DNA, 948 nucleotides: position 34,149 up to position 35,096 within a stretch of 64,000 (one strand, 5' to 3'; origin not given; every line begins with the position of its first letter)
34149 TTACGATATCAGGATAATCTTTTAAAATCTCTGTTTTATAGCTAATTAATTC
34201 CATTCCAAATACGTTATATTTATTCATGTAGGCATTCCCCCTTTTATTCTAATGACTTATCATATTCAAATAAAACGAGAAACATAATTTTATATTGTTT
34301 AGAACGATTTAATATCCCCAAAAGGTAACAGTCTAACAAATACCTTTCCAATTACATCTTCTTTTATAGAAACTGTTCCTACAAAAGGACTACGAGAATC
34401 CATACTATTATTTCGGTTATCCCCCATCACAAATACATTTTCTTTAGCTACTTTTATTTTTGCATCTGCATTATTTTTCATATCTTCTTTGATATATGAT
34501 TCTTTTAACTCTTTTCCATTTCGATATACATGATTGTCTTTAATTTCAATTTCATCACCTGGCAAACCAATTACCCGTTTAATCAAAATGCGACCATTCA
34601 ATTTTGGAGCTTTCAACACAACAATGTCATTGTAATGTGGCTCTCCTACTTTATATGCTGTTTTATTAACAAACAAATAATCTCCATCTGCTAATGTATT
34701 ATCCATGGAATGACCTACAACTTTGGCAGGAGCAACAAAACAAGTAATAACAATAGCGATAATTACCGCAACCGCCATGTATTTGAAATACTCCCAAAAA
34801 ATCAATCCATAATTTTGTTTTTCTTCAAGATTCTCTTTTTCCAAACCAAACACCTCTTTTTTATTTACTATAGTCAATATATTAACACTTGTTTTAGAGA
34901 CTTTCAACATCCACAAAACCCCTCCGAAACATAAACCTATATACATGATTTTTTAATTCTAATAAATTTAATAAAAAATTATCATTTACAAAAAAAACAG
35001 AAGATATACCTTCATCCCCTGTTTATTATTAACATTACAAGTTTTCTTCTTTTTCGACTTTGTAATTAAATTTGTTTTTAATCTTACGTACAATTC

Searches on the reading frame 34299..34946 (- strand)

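Call 8: search_protein_families(library=pfam, proteins=[window:34299-34946:-], max_evalue=0.01)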
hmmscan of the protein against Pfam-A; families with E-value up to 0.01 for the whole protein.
window:34299-34946:- (215 aa): 2 families
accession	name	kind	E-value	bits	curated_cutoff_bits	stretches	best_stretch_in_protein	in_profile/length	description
PF10502.14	Peptidase_S26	-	3.8e-45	154.3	22.9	1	51-206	2-167/168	Signal peptidase, peptidase S26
PF00717.28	Peptidase_S24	-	3.3e-06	27.2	23.3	1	74-136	38-92/116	Peptidase S24-like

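Call 10: search_protein_families(library=ncbifam, proteins=[window:34299-34946:-], max_evalue=0.05)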
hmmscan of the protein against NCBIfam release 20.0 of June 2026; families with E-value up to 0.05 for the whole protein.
window:34299-34946:- (215 aa): 7 families
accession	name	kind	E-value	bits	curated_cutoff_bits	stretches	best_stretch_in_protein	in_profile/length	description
TIGR02227.1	sigpep_I_bact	equivalog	2.9e-45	154.1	47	1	55-209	3-161/162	signal peptidase I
NF008114.0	PRK10861.1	equivalog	2.4e-13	50.1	277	2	58-135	69-158/324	signal peptidase I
TIGR02754.1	sod_Ni_protease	equivalog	4.4e-08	33.5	63.25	1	74-138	1-65/90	nickel-type superoxide dismutase maturation protease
TIGR02771.1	TraF_Ti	equivalog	7.7e-08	32.1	100.25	1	120-200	83-163/171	conjugative transfer signal peptidase TraF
NF010459.0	PRK13884.1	subfamily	0.0001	21.9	156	1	120-193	87-164/178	conjugal transfer peptidase TraF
TIGR02228.1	sigpep_I_arch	equivalog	0.0032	17.3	51.85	1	55-128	13-85/158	signal peptidase I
NF010412.0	PRK13838.1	subfamily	0.018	14.4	186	1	121-158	89-126/177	conjugal transfer pilin processing protease TraF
